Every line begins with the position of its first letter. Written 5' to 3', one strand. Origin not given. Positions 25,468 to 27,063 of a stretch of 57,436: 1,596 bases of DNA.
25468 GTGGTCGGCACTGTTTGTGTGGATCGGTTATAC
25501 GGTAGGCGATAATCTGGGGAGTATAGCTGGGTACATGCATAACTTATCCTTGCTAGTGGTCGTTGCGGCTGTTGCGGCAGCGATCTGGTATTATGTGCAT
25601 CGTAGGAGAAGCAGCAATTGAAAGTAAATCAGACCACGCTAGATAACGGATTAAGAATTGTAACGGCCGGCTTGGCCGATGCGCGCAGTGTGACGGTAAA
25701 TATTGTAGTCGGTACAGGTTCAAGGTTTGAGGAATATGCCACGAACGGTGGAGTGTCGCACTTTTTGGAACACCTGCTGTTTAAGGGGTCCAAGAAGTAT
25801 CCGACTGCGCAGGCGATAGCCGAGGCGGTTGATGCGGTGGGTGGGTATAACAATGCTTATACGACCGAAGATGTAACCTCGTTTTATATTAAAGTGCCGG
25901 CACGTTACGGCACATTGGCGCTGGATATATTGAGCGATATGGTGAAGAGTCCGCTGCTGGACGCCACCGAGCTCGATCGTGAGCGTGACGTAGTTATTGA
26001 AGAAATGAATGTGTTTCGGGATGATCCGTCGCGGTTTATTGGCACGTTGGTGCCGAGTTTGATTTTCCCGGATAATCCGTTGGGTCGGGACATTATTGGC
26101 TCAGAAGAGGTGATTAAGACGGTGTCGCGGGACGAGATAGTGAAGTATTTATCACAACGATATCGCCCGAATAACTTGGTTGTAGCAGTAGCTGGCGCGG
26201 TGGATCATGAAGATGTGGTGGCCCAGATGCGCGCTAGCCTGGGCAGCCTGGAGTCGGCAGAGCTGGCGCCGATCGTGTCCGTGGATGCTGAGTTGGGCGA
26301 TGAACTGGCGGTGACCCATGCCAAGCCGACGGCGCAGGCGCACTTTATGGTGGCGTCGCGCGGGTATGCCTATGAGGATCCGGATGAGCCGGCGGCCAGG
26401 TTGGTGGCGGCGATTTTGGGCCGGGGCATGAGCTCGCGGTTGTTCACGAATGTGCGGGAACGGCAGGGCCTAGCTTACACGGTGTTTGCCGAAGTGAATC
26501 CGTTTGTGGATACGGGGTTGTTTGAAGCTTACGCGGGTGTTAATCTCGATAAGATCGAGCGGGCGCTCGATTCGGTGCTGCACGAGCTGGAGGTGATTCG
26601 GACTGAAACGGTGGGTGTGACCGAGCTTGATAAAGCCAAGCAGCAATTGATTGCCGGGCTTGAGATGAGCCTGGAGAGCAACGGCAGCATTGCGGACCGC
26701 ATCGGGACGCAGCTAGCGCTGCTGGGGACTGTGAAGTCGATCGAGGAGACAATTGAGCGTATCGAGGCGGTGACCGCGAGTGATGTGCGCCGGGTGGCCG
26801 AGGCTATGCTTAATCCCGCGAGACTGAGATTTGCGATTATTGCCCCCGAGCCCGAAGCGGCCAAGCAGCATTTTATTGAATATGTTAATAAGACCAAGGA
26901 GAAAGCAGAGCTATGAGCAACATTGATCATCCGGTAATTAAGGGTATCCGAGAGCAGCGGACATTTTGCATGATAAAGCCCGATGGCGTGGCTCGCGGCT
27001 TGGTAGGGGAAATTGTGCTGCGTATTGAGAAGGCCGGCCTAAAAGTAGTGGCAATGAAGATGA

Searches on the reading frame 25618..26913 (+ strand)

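Call 83: search_protein_families(library=pfam, proteins=[window:25618-26913:+], max_evalue=0.01)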
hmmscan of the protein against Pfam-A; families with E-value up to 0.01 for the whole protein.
window:25618-26913:+ (432 aa): 2 families
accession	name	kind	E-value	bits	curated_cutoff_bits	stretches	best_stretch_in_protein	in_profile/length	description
PF05193.26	Peptidase_M16_C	-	9.1e-37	127.1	23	1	169-344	2-181/181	Peptidase M16 inactive domain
PF00675.25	Peptidase_M16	-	2.1e-32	112.5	22.3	1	15-161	3-147/149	Insulinase (Peptidase family M16)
